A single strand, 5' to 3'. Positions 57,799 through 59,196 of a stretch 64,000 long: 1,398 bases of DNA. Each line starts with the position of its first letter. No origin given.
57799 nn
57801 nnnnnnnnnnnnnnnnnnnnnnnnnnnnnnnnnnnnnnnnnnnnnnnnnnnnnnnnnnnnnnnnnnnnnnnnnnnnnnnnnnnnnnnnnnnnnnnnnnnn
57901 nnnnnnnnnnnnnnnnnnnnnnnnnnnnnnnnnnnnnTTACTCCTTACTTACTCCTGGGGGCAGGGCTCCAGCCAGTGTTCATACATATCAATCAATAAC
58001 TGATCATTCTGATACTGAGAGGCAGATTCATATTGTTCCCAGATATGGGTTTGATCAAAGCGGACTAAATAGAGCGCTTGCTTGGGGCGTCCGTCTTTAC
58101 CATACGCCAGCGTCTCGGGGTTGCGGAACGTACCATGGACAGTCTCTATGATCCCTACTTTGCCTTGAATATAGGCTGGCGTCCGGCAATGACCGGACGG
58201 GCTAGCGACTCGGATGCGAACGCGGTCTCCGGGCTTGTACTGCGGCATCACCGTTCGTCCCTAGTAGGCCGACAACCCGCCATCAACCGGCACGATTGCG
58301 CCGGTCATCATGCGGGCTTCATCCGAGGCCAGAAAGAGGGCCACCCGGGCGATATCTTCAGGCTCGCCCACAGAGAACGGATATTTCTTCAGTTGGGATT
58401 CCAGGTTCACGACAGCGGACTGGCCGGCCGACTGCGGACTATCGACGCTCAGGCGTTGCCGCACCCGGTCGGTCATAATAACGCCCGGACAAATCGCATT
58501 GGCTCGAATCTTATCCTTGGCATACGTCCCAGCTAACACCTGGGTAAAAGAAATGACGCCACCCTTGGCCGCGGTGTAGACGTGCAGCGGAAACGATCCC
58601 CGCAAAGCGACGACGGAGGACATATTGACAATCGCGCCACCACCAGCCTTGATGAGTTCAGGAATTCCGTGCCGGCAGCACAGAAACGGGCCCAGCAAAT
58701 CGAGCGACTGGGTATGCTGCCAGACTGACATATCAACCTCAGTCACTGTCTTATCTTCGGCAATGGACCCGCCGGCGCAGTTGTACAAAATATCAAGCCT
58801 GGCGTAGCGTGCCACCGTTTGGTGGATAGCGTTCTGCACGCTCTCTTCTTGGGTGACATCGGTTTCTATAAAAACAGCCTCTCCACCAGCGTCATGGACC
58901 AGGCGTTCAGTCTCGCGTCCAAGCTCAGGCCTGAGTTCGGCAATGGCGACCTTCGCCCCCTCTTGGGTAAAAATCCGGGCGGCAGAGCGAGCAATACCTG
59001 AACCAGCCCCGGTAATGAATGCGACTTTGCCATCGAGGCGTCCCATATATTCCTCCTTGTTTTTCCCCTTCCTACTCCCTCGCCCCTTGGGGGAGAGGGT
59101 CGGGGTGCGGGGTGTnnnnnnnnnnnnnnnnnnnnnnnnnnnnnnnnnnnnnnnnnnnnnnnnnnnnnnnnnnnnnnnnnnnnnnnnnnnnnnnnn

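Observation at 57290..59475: Split-beta, three-polypeptide nitrile-hydratase / thiocyanate-hydrolase-type metalloenzyme locus with an SDR gene between the two beta halves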

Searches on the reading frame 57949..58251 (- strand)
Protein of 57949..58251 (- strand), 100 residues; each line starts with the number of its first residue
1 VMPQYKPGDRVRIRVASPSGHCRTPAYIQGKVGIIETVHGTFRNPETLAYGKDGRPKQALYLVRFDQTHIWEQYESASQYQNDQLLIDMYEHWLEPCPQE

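Call 3: search_protein_families(library=pfam, proteins=[window:57949-58251:-], max_evalue=0.01)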
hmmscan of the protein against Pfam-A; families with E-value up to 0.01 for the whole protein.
window:57949-58251:- (100 aa): 1 family
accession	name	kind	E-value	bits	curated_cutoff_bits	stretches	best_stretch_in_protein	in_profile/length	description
PF02211.21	NHase_beta_C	-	3.4e-22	79.2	27.7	1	3-96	10-98/98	Nitrile hydratase beta subunit, C-terminal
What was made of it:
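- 57949..58251 (-): betaC: C-terminal (SH3-like) half of the NHase beta subunit (AnhE-like). PF02211, E 3.4e-22 (call 3).
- Checked: betaC: 57949-58251, 100 aa, PF02211 NHase_beta_C, E 3.4e-22 (call 3).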

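Call 4: search_protein_families(library=ncbifam, proteins=[window:57949-58251:-], max_evalue=0.01)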
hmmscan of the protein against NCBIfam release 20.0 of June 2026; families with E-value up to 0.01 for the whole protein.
window:57949-58251:- (100 aa): 1 family
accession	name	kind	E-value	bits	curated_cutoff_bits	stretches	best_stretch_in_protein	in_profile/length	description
TIGR03888.1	nitrile_beta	equivalog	7.1e-20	71.9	152.2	1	2-96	136-225/226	nitrile hydratase subunit beta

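Call 12: search_solved_structures(query=window:57949-58251:-, max_evalue=0.01, show_alignments=3)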
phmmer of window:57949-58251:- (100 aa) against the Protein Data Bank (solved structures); distinct sequences matched with E-value up to 0.01: 25.
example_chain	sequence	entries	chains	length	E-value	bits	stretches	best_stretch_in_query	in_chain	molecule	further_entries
3qyg_B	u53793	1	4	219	9.2e-16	61.3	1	5-96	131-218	Co-type Nitrile Hydratase beta subunit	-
3qxe_B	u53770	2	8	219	9.5e-16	61.2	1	5-96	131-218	Co-type Nitrile Hydratase beta subunit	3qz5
3qz9_B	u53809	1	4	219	1.2e-15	60.9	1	5-96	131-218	Co-type Nitrile Hydratase beta subunit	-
3qyh_B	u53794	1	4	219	1.7e-15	60.5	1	5-96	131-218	Co-type Nitrile Hydratase beta subunit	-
1v29_B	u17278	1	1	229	2.1e-15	60.1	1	2-97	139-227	nitrile hydratase b chain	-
7qom_B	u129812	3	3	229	2e-13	53.8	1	2-97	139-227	Nitrile hydratase subunit beta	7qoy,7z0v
2dpp_B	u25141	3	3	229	2.6e-13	53.4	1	2-97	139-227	Nitrile hydratase beta subunit | Nitrile hydratase subunit beta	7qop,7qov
3hht_B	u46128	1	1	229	3.9e-13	52.8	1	2-97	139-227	Nitrile hydratase beta subunit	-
7qou_B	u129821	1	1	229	4.9e-13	52.5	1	2-97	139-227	Nitrile hydratase subunit beta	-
7w8l_B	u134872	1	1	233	2e-11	47.4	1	3-73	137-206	Cobalt-containing nitrile hydratase subunit beta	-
9d65_B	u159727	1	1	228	2e-11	47.4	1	3-73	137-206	Cobalt-containing nitrile hydratase subunit beta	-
1ire_B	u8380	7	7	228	2e-11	47.4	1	3-73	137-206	Nitrile Hydratase | Nitrile Hydratase beta subunit | Cobalt-containing nitrile hydratase subunit beta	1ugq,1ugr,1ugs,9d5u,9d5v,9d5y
7w8m_B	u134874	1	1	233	2e-11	47.3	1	3-73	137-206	Cobalt-containing nitrile hydratase subunit beta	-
9d6j_B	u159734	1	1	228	2e-11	47.3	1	3-73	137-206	Cobalt-containing nitrile hydratase subunit beta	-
3vyh_B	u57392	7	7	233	2e-11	47.3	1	3-73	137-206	Cobalt-containing nitrile hydratase subunit beta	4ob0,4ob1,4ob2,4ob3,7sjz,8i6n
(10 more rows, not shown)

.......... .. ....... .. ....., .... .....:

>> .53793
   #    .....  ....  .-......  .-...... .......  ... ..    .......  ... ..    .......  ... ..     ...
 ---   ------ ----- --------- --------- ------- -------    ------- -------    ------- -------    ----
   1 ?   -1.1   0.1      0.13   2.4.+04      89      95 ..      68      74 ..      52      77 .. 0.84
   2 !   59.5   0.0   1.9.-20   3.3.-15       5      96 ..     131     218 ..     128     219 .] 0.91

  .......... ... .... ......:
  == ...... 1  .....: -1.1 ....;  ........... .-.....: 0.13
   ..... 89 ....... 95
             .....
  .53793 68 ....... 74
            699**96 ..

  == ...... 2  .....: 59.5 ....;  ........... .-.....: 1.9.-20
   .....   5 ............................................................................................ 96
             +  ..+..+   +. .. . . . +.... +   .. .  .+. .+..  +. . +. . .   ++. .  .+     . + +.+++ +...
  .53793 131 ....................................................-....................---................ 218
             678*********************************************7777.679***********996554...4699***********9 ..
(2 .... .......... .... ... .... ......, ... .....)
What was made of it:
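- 57949..58251 (-): Aligns to residues 131-218 of 3qxe_B (call 12).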

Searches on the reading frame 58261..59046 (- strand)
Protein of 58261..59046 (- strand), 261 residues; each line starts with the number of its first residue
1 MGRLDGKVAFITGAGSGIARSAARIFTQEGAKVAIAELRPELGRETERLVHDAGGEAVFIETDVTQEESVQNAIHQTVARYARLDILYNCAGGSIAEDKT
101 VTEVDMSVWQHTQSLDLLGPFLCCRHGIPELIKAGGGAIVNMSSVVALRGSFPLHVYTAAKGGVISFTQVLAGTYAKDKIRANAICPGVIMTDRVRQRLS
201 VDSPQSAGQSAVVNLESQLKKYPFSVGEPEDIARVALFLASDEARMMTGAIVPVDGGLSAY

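Call 3: search_protein_families(library=pfam, proteins=[window:58261-59046:-], max_evalue=0.01)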
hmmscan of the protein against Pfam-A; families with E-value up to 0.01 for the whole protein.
window:58261-59046:- (261 aa): 4 families
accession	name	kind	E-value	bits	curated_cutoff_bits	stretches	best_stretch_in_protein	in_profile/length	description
PF13561.12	adh_short_C2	-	2.2e-57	194.8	27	1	13-259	1-236/236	Enoyl-(Acyl carrier protein) reductase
PF00106.31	adh_short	-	1e-48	165.8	26.6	1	7-197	1-189/195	short chain dehydrogenase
PF08659.16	KR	-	2.7e-06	27.9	22.6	1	10-161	4-153/180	KR domain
PF23441.1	SDR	-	5.5e-06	26.4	27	1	64-258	74-255/258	SDR-like rossmann domain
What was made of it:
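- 58261..59046 (-): Classical short-chain dehydrogenase/reductase, co-operonic with the NHase genes. adh_short_C2, E 2e-57 (call 3).
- Checked: SDR: 58261-59046, 261 aa, adh_short_C2, E 2e-57 (call 3).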

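Call 4: search_protein_families(library=ncbifam, proteins=[window:58261-59046:-], max_evalue=0.01)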
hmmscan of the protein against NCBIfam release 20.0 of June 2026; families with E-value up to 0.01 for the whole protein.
window:58261-59046:- (261 aa): 229 families (the best 25 are shown)
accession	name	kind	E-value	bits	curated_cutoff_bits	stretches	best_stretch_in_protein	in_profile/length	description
NF004818.0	PRK06172.1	equivalog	3.1e-66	223.3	336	1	3-260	4-252/253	SDR family oxidoreductase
NF004791.0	PRK06138.1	equivalog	1.4e-65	221.2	312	1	3-260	2-251/252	SDR family oxidoreductase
NF005559.1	PRK07231.1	subfamily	1.6e-57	194.9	215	1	3-259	1-248/249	glucose 1-dehydrogenase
NF052558.1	MBtsdlDhBudC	equivalog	4.7e-56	190.1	270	1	5-260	2-243/250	meso-2,3-butanediol dehydrogenase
NF005681.0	PRK07478.1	subfamily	2e-55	187.9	267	1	1-260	1-251/254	SDR family oxidoreductase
NF004713.0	PRK06057.1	equivalog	2.8e-55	187.6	404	1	2-260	5-251/257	3-oxoacyl-ACP reductase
NF009093.0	PRK12429.1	subfamily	9.2e-55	185.7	258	1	4-259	3-257/259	3-hydroxybutyrate dehydrogenase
NF004198.0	PRK05653.1-3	equivalog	2.2e-52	178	296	1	3-258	4-246/248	3-oxoacyl-ACP reductase FabG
NF005469.0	PRK07063.1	equivalog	3.6e-52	177.5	306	1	1-260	2-256/260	SDR family oxidoreductase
NF053701.1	CsHdxCHCADhChcB2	equivalog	8.2e-51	172.9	350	1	4-260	1-244/245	cis-4-hydroxycyclohexanecarboxylate dehydrogenase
TIGR03971.1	SDR_subfam_1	subfamily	1e-50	172.6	300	1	4-259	1-269/271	mycofactocin-coupled SDR family oxidoreductase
NF004203.0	PRK05653.2-4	subfamily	2.1e-50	171.5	313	1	3-259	3-257/260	3-oxoacyl-ACP reductase FabG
NF009466.0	PRK12826.1-2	subfamily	3.4e-50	170.8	222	1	7-259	4-245/248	3-oxoacyl-ACP reductase FabG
NF006366.0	PRK08589.1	equivalog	1.3e-49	168.9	386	1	1-261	1-255/272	SDR family oxidoreductase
TIGR01963.1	PHB_DH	subfamily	4e-49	167.2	307.05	1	7-259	2-253/255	3-hydroxybutyrate dehydrogenase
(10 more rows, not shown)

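Call 32: search_solved_structures(query=window:58261-59046:-, max_evalue=1e-30, show_alignments=1)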
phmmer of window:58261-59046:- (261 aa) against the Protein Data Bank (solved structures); distinct sequences matched with E-value up to 1e-30: 58.
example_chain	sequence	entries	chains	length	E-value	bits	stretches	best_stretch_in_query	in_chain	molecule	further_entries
4ni5_A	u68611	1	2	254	7.1e-45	156.6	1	3-260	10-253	Oxidoreductase, short-chain dehydrogenase/reductase family protein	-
7djs_A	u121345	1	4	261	8.2e-45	156.4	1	4-260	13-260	SDR family oxidoreductase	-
4wec_A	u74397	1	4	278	1.2e-44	155.9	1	3-260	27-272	Short chain dehydrogenase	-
5x8h_A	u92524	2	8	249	1.2e-40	142.8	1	1-260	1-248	Short-chain dehydrogenase reductase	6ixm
5itv_A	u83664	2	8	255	1.3e-39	139.4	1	4-260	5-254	Dihydroanticapsin 7-dehydrogenase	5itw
4fn4_A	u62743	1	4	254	1.8e-39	138.9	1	4-259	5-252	Short chain dehydrogenase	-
3tzq_B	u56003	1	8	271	1.5e-38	135.9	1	3-260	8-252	Short-chain type dehydrogenase/reductase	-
4nbu_A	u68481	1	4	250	2.7e-38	135.1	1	1-258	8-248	3-oxoacyl-(Acyl-carrier-protein) reductase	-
4dqx_A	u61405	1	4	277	3.4e-38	134.7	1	4-259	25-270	Probable oxidoreductase protein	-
5jc8_A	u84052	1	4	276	6.9e-38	133.7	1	2-260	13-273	Putative short-chain dehydrogenase/reductase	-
4ure_A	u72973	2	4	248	1.4e-37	132.8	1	4-259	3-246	CYCLOHEXANOL DEHYDROGENASE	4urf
5f1p_A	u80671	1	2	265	1.8e-37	132.4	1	1-260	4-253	PtmO8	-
6zzq_A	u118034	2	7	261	3.1e-37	131.6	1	4-260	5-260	3-hydroxybutyrate dehydrogenase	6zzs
8r0c_A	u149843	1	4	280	2.4e-36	128.7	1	1-259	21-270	Borneoldehydrogenase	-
6vsp_A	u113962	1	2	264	2.8e-36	128.5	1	2-260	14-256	2,3-butanediol dehydrogenase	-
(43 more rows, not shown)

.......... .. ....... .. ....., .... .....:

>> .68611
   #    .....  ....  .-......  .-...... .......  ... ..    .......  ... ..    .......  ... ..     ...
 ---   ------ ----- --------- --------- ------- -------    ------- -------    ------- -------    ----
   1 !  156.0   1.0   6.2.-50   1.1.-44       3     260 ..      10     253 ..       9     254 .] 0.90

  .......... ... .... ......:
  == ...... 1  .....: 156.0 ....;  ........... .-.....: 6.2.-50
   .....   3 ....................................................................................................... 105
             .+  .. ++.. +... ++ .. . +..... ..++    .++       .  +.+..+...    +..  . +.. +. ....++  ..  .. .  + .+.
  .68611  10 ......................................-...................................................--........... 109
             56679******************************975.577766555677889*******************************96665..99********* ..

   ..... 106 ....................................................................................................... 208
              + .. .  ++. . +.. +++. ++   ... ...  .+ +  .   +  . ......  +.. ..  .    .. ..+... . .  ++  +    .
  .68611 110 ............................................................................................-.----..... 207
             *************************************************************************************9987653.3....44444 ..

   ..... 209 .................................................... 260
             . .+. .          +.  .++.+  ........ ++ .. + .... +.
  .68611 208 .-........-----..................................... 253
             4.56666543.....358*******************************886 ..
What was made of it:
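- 58261..59046 (-): Best solved relatives are uncharacterised SDRs at about 157 bits (call 32).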

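Call 47: find_related_loci(query=window:58261-59046:-, collection=metagenome_contigs, flank=4000)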
Query window:58261-59046:- (261 aa) in metagenome_contigs; peptide patterns used: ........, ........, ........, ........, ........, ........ (x = any residue, [..] = any of these).
600 stretches matched a pattern (row limit reached: there are more); 574 encode a relative of the query (tblastn E <= 1e-3); the best 80 are kept; 80 distinct loci.
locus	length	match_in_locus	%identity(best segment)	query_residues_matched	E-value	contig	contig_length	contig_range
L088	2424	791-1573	72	1-261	5e-134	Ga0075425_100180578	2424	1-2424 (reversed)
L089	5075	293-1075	69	1-261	1e-122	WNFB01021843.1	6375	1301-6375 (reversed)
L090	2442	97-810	75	1-238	2e-125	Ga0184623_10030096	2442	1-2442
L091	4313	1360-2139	71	1-261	6e-121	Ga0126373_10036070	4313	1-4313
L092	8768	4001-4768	67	1-261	2e-115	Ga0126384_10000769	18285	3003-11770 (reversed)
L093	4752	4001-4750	66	1-255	5e-105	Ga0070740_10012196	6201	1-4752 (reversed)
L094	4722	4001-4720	66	1-246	4e-105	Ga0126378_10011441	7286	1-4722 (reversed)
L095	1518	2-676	68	36-261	1e-112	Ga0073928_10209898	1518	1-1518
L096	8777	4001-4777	49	2-261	7e-75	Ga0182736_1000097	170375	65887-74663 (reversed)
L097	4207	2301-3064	75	6-259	4e-80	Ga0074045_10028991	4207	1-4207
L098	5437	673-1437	45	3-259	2e-59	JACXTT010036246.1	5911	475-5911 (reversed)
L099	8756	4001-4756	44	1-257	5e-55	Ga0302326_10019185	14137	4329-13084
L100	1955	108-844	52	1-260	5e-67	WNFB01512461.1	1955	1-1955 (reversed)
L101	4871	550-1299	38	3-259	6e-51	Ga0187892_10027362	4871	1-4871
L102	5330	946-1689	41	4-260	3e-50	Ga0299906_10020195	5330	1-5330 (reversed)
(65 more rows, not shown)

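Call 50: search_protein_families(library=pfam, proteins=[L088:1669-2424:+, L089:1585-2574:-, L089:2727-3608:-, L089:1144-1566:-, L090:945-2366:+, L091:3336-4313:+, L092:4832-6076:+, L092:6101-6658:+, L092:1730-2857:-, L094:3264-3962:+], max_evalue=0.0001)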
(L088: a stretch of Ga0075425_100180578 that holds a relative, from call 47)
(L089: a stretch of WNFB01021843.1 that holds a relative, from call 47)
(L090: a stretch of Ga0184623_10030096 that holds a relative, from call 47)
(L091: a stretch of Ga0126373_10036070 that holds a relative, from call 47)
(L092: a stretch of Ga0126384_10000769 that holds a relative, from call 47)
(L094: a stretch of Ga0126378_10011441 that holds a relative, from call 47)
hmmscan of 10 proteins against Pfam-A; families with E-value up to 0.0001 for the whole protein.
L088:1669-2424:+ (252 aa): 3 families
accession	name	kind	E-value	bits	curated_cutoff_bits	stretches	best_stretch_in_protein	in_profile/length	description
PF00561.26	Abhydrolase_1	-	2.9e-25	89.8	25.8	1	32-162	3-128/245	alpha/beta hydrolase fold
PF12146.15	Hydrolase_4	-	5.1e-11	42.8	27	1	33-149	8-125/239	Serine aminopeptidase, S33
PF12697.13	Abhydrolase_6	-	4.9e-10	40.9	26.3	1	33-241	2-172/217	Alpha/beta hydrolase family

L089:1585-2574:- (329 aa): 1 family
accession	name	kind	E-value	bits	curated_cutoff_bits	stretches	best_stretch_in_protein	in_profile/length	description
PF00112.29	Peptidase_C1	-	2e-07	31.7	20.7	1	86-304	2-205/220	Papain family cysteine protease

L089:2727-3608:- (293 aa): 2 families
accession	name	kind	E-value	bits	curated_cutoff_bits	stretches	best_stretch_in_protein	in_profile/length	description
PF00561.26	Abhydrolase_1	-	4.5e-29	102.3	25.8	1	34-279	2-245/245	alpha/beta hydrolase fold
PF12697.13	Abhydrolase_6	-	8.9e-15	56.4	26.3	1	35-282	1-214/217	Alpha/beta hydrolase family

L089:1144-1566:- (140 aa): 1 family
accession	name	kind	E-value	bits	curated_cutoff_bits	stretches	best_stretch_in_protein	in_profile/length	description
PF09394.16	Inhibitor_I42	-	6.5e-23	81.3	27.2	1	38-124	2-91/91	Chagasin family peptidase inhibitor I42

L090:945-2366:+ (473 aa): 2 families
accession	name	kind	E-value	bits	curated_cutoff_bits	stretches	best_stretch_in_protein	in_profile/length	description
PF01609.27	DDE_Tnp_1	-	1.4e-19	71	23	1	171-360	21-194/200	Transposase DDE domain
PF13701.12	DDE_Tnp_1_4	-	3e-06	26.2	34.7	1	225-375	217-378/435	Transposase DDE domain group 1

L091:3336-4313:+ (326 aa): 0 families

L092:4832-6076:+ (414 aa): 1 family
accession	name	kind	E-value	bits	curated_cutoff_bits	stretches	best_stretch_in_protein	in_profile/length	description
PF04909.20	Amidohydro_2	-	3.2e-27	96.5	26.4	1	19-410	1-288/289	Amidohydrolase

L092:6101-6658:+ (185 aa): 1 family
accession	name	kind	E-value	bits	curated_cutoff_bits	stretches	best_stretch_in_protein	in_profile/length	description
PF02627.25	CMD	-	2.3e-06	27.9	23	1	48-109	1-62/84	Carboxymuconolactone decarboxylase family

L092:1730-2857:- (375 aa): 1 family
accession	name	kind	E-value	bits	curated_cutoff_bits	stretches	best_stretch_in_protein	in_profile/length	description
PF04909.20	Amidohydro_2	-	2.3e-29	103.5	26.4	1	6-374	1-289/289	Amidohydrolase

L094:3264-3962:+ (232 aa): 1 family
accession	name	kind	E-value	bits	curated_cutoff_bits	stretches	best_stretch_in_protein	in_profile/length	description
PF00440.29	TetR_N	-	2.7e-07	30.7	24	1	15-61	1-47/47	Bacterial regulatory proteins, tetR family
